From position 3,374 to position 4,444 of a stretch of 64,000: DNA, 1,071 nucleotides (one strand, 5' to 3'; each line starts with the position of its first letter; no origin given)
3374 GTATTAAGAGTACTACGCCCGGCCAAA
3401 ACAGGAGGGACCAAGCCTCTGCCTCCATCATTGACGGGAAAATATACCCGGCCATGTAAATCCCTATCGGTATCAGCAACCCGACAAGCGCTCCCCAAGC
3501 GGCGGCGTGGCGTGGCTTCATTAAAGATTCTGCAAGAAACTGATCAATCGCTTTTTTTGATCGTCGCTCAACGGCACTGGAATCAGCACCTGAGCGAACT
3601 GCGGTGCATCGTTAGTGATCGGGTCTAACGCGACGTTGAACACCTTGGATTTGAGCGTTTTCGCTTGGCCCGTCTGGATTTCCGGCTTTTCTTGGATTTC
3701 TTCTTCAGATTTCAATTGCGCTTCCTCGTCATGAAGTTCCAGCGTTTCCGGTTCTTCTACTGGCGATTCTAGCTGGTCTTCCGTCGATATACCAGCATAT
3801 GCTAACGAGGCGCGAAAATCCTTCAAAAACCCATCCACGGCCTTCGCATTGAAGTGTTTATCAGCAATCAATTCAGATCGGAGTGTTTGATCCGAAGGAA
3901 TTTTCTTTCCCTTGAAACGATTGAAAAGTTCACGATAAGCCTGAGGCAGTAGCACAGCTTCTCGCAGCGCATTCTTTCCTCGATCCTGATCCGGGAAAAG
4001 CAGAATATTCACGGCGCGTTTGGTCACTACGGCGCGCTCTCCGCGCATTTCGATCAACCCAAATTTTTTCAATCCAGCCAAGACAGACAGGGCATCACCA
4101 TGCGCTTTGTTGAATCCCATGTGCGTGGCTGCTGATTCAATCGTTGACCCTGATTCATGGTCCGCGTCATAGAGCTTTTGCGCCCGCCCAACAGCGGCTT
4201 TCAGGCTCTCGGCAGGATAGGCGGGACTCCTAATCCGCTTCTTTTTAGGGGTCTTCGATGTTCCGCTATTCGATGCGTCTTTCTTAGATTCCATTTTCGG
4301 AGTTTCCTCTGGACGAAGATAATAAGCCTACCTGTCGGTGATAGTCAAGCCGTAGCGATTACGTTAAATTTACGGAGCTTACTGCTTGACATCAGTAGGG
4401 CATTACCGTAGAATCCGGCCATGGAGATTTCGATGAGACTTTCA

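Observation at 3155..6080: Complete IS1-family transposon with cargo, delimited by 15-bp TIRs and an 8-bp target duplication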

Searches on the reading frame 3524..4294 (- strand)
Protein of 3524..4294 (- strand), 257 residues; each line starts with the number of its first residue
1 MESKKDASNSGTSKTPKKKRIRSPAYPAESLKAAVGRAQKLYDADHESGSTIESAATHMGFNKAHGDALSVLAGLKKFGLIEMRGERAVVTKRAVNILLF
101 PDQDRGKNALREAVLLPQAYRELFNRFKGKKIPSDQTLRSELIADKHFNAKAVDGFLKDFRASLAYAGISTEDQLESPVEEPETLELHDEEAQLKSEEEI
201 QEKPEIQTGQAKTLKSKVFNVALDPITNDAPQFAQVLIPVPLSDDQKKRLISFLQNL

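Call 5: search_protein_families(library=pfam, proteins=[window:3524-4294:-], max_evalue=0.01)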
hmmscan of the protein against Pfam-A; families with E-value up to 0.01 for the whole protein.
window:3524-4294:- (257 aa): 0 families

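Call 6: search_protein_families(library=ncbifam, proteins=[window:3524-4294:-], max_evalue=0.01)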
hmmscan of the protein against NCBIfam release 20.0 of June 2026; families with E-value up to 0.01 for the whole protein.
window:3524-4294:- (257 aa): 0 families

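Call 28: find_homologous_proteins(query=window:3524-4294:-, max_evalue=0.001)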
Query window:3524-4294:- (257 aa): 44 proteins with E <= 0.001 among 1849 candidates.
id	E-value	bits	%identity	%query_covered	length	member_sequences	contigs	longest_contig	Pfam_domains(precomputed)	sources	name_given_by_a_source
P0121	3.9e-160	549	100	100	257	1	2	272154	-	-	-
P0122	1.8e-138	478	88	100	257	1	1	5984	-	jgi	jgi:hypothetical protein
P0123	8.6e-134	462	88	96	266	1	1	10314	-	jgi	jgi:hypothetical protein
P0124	1.5e-132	458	85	100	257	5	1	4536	-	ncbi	-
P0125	5.5e-129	447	83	100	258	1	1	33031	-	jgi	jgi:hypothetical protein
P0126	1.9e-125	435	84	93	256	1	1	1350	-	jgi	jgi:hypothetical protein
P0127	4.6e-123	427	79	100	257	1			-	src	-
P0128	1.4e-122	426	90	87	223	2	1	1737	-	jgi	-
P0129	4.3e-121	421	80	95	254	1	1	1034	-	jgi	jgi:hypothetical protein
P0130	8.8e-115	400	78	94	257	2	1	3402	-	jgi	jgi:hypothetical protein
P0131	4.8e-113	394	78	94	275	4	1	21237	-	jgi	jgi:hypothetical protein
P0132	1.2e-110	387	73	100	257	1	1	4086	-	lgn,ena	-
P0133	1.3e-110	386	72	98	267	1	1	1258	-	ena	-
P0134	5.3e-110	384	72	100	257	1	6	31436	-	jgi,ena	jgi:hypothetical protein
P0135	3.0e-108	379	70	100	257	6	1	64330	-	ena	-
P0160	4.7e-37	146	47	63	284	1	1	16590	-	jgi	jgi:hypothetical protein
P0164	7.5e-5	40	27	58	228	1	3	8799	-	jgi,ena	-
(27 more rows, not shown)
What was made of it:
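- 3521..4294 (-): 257-aa passenger gene of an uncharacterised family. Its N-terminal domain looks like a winged helix. 44 homologues, all unnamed (call 28).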

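Call 29: search_protein_families(library=phrogs, proteins=[window:3524-4294:-], max_evalue=0.01)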
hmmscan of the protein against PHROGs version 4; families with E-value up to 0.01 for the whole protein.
window:3524-4294:- (257 aa): 0 families

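Call 30: search_protein_families(library=padloc, proteins=[window:3524-4294:-], max_evalue=0.01)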
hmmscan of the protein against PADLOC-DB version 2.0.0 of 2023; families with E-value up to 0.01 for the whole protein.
window:3524-4294:- (257 aa): 1 family
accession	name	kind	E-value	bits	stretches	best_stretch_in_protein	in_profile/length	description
PDLC04589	PDC-M34A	-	0.0042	15.5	1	100-207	71-172/208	-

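Call 33: search_solved_structures(query=A2, max_evalue=1)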
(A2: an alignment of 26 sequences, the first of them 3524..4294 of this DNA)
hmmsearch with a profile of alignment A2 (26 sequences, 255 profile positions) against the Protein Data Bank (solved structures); distinct sequences matched with E-value up to 1: 4.
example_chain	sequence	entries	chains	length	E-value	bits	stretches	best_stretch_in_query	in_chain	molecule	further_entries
9if7_SP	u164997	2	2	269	0.059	16.2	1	95-147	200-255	Pre-mRNA-splicing factor ISY1 homolog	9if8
6sw9_Q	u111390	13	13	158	0.096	15.5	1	74-136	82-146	30S ribosomal protein S15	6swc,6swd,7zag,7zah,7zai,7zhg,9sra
4v4n_BQ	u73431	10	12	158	0.61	12.9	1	74-135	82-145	30S ribosomal protein S15P/S13E | 30S ribosomal protein S15 | 30S ribosomal protein uS15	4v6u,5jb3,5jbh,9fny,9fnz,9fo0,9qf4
6ren_A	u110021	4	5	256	0.85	12.4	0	46-68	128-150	3fPizza6-SH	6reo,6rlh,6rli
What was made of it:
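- Tried and rejected: A PDB sequence search with the 257-aa profile found nothing below E = 0.05 (call 33).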

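Call 42: predict_structure(alignment_id=A2)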
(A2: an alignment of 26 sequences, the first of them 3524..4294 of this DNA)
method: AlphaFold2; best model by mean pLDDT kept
length: 257 residues; sequences in the alignment: 26
mean_pLDDT: 72.9   pTM: 0.55
mean pLDDT of the five models: 72.9, 72.6, 71.0, 70.5, 70.0
residues with pLDDT >= 90: 85; 70-90: 96; 50-70: 13; < 50: 63
segments of 3 or more residues with pLDDT < 50: 1-23, 174-213
pLDDT, mean of each block of 10 residues (from residue 1): 36 40 66 95 91 93 88 92 93 96 94 91 86 86 84 89 89 42 28 27 31 62 69 73 82 78
secondary structure, 60 per line:
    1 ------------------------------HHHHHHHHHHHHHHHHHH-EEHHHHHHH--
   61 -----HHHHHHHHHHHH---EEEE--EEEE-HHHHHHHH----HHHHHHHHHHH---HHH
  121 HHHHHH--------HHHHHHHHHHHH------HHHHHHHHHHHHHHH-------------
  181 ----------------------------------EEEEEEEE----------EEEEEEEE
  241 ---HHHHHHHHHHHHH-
elements in order: H31-48 H52-58 H66-77 E81-84 E87-90 H92-99 H104-114 H118-126 H135-146 H153-167 E215-222 E233-240 H244-256
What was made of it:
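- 3521..4294 (-): AlphaFold2 pLDDT 73 (call 42).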

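Call 46: fold_search(model_id=the predicted structure, library=pdb)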
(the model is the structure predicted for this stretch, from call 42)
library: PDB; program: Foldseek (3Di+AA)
matches with E <= 10: 300; with E <= 0.001: 0
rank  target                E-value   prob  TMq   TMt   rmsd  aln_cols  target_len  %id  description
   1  3lst_A                6.9e-03  0.95  0.21  0.18   9.4       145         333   18  Crystal Structure of CalO1, Methyltransferase in Calicheamicin Biosynthesis, SAH bound form (released 2010-03-02)
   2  8bij_A                3.9e-02  0.80  0.22  0.18   8.8       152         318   12  O-Methyltransferase Plu4894 (mutant I88M, W91L, C97Y, S142L, G146V, Y258M, L270F, S309Y) in complex with SAH (released 2023-03-08)
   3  6kta_A                1.6e-01  0.72  0.21  0.36  11.5       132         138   12  Crystal structure of B. halodurans MntR in apo form (released 2019-12-04)
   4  8bie_A                1.6e-01  0.66  0.23  0.20   8.5       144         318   12  O-Methyltransferase Plu4894 in complex with SAH (released 2023-03-08)
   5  1tw2_A                1.8e-01  0.60  0.22  0.17   8.9       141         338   16  Crystal structure of Carminomycin-4-O-methyltransferase (DnrK) in complex with S-adenosyl-L-homocystein (SAH) and 4-me (released 2004-09-14)
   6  8bic_B                1.8e-01  0.38  0.19  0.16  11.2       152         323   10  O-Methyltransferase Plu4891 in complex with SAH (released 2023-03-08)
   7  5f8e_A                1.8e-01  0.33  0.18  0.14  11.7       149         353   15  Rv2258c-SAH (released 2016-06-29)
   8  2qww_E                1.9e-01  0.75  0.21  0.36  10.8       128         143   16  Crystal structure of multiple antibiotic-resistance repressor (MarR) (YP_013417.1) from Listeria monocytogenes 4b F236 (released 2007-08-21)
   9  2g7u_A                2.1e-01  0.87  0.22  0.23  12.8        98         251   18  2.3 A structure of putative catechol degradative operon regulator from Rhodococcus sp. RHA1 (released 2006-04-04)
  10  6zww_C                2.2e-01  0.15  0.15  0.07  13.1       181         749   15  Crystal structure of E. coli RNA helicase HrpA in complex with RNA (released 2021-06-30)
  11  2g7u_B                2.3e-01  0.85  0.23  0.23  12.5        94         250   20  2.3 A structure of putative catechol degradative operon regulator from Rhodococcus sp. RHA1 (released 2006-04-04)
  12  7wdq_A                2.3e-01  0.84  0.22  0.18   5.5        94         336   17  DsyB in complex with SAM (released 2022-06-01)
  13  3gwz_A                2.3e-01  0.47  0.22  0.18   9.8       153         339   14  Structure of the Mitomycin 7-O-methyltransferase MmcR (released 2010-04-07)
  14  6mfv_A                2.4e-01  0.35  0.19  0.09  13.0       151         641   16  Crystal structure of the Signal Transduction ATPase with Numerous Domains (STAND) protein with a tetratricopeptide rep (released 2019-02-20)
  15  8bic_A                2.4e-01  0.30  0.18  0.16  10.9       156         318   12  O-Methyltransferase Plu4891 in complex with SAH (released 2023-03-08)
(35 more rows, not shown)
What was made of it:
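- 3521..4294 (-): Foldseek hits are weak and limited to winged-helix domains (call 46).
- Its N-terminal domain looks like a winged helix (calls 42, 46).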

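Call 47: search_protein_representatives(alignment_id=A2)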
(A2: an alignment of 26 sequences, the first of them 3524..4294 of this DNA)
Query: 26 sequences, 255 profile positions. Proteins with E-value up to 0.001 (for the whole library): 6917; up to 1e-10: 4483; up to 1e-30: 863. The best 150 are listed.
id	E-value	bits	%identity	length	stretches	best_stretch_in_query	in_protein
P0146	3.0e-93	328.5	-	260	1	2-255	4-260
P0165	7.4e-92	324.0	-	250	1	14-254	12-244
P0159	1.7e-86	306.4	-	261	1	1-254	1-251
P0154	2.3e-86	305.9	-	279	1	2-254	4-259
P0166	5.6e-83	294.9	-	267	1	12-253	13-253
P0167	1.3e-79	283.8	-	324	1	4-188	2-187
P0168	3.5e-78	279.1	-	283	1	10-252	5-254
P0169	7.3e-76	271.6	-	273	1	14-253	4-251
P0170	8.9e-73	261.4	-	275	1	13-253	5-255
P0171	3.2e-72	259.6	-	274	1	8-195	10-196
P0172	5.3e-72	258.9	-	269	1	7-251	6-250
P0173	8.8e-72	258.2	-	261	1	12-253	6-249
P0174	2.1e-71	256.9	-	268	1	8-254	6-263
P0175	1.7e-70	253.9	-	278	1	12-253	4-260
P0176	2.6e-70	253.3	-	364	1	1-194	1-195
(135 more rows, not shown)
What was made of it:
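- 3521..4294 (-): 6,917 clusters in the exhaustive search (call 47).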

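Call 54: find_encoding_contigs(protein=P0121, flank=4000, max_places=8)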
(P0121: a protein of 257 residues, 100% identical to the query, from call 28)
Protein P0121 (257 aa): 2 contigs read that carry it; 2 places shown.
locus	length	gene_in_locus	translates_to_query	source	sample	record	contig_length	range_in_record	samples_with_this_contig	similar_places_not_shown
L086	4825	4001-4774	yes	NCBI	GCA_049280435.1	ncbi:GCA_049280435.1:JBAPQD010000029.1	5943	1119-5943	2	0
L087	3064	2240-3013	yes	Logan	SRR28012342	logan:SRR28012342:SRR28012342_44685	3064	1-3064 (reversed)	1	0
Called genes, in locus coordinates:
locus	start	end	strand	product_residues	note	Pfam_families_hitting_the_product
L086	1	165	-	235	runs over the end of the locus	-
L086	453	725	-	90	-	-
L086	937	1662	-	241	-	PF13641:Glyco_tranf_2_3, PF00535:Glycos_transf_2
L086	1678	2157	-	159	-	PF01613:Flavin_Reduct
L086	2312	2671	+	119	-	-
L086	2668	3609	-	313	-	PF03400:DDE_Tnp_IS1 (faint)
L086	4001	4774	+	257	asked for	-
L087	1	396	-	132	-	?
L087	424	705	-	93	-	-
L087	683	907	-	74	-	-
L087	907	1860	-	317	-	PF03400:DDE_Tnp_IS1 (faint)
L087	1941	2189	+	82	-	-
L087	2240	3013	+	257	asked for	-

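Call 71: find_encoding_contigs(protein=P0164, flank=4000, max_places=3)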
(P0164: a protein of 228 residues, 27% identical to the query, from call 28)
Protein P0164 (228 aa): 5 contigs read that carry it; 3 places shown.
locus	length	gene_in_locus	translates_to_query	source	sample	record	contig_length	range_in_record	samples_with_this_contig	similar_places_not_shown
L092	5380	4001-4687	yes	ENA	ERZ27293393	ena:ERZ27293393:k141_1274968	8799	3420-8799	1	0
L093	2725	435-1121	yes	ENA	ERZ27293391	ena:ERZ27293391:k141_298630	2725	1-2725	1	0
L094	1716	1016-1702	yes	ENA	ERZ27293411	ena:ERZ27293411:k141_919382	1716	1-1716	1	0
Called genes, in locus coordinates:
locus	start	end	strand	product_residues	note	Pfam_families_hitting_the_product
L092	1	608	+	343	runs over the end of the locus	PF00501:AMP-binding, PF23562:AMP-binding_C_3 (weak)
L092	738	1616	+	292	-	PF02653:BPD_transp_2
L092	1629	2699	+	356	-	PF02653:BPD_transp_2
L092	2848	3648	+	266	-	PF00005:ABC_tran, PF13304:AAA_21 (faint)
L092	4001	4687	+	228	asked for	-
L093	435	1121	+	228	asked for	-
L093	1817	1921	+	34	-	-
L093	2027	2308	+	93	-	PF02604:PhdYeFM_antitox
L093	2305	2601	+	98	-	PF05016:ParE_toxin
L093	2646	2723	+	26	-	?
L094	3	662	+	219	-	?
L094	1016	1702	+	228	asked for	-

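Call 72: find_encoding_contigs(protein=P0160, flank=4000, max_places=3)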
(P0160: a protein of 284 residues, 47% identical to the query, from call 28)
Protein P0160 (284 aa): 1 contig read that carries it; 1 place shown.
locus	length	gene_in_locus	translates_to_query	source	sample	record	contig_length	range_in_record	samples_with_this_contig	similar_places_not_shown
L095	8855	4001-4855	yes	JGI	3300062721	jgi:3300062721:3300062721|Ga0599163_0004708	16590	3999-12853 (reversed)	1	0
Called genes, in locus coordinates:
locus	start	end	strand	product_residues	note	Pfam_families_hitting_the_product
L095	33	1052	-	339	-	PF01839:FG-GAP (faint), PF15907:Itfg2 (faint), PF13517:FG-GAP_3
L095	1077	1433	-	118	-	-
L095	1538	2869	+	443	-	PF02517:Rce1-like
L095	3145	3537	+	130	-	-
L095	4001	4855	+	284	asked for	-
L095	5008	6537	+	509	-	PF06762:LMF1, PF25179:LMF1_C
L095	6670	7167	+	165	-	PF04542:Sigma70_r2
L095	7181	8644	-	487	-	PF00072:Response_reg, PF00158:Sigma54_activat, PF14532:Sigma54_activ_2, PF00004:AAA (weak), PF07728:AAA_5 (weak), PF25601:AAA_lid_14, PF02954:HTH_8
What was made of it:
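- Homologues occur with no IS1-like transposase nearby (calls 71, 72).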

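Call 74: search_protein_families(library=padloc, alignment_id=A2, max_evalue=0.01)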
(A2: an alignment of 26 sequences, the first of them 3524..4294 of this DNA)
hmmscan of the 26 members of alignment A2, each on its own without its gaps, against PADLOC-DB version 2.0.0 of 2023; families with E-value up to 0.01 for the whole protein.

A. member 1, window:3524-4294:- (257 aa): 1 family
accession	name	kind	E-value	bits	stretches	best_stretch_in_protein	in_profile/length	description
PDLC04589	PDC-M34A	-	0.0042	15.5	1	100-207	71-172/208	-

B. families by the number of members that match (of 26 scanned): 1 family
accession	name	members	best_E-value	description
PDLC04589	PDC-M34A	3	0.0008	-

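Call 76: fold_search(model_id=the predicted structure, library=viral)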
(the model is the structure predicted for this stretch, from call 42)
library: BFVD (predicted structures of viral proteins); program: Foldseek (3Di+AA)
matches with E <= 10: 260; with E <= 0.001: 0
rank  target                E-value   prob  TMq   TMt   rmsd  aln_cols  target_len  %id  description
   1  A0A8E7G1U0            5.6e-02  0.28  0.16  0.18  18.0       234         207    8  NS2 [Phylloscopus inornatus ambidensovirus]
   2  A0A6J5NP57            7.4e-02  0.72  0.21  0.33  15.9       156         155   14  Uncharacterized protein [uncultured Caudovirales phage]
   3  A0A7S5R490            1.7e-01  0.41  0.19  0.19  25.6       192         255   14  (no name in the UniProt tables at hand)
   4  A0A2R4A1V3            2.1e-01  0.77  0.28  0.27  10.9       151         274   14  (no name in the UniProt tables at hand)
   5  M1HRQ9                2.8e-01  0.14  0.17  0.15  19.1       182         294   14  (no name in the UniProt tables at hand)
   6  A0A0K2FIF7            2.8e-01  0.14  0.12  0.10  21.4       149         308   14  Uncharacterized protein [Achromobacter phage phiAxp-2]
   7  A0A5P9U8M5            3.3e-01  0.25  0.18  0.18  17.6       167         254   11  (no name in the UniProt tables at hand)
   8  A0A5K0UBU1            4.1e-01  0.23  0.17  0.08  12.7       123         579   16  Pre-mRNA-splicing factor ATP-dependent RNA helicase PRP16 [Yasminevirus sp. GU-2018]
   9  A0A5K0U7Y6            4.6e-01  0.18  0.14  0.13  15.8       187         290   11  Uncharacterized protein [Yasminevirus sp. GU-2018]
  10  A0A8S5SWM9            4.9e-01  0.13  0.18  0.21  22.3       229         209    8  Uncharacterized protein [Siphoviridae sp. ctDOT22]
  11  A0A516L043            5.2e-01  0.21  0.20  0.22  13.0       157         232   10  (no name in the UniProt tables at hand)
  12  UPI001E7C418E         6.1e-01  0.08  0.11  0.12  21.5       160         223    7  (no name look-up for this kind of identifier)
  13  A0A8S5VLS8            6.1e-01  0.05  0.10  0.10  22.7       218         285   15  (no name in the UniProt tables at hand)
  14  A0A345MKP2            6.8e-01  0.18  0.21  0.27  14.1       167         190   16  (no name in the UniProt tables at hand)
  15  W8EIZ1                7.7e-01  0.54  0.20  0.32   6.6        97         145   12  (no name in the UniProt tables at hand)
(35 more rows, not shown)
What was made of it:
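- Tried and rejected: Foldseek against PDB and against BFVD found nothing at E <= 0.001 (calls 46, 76).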
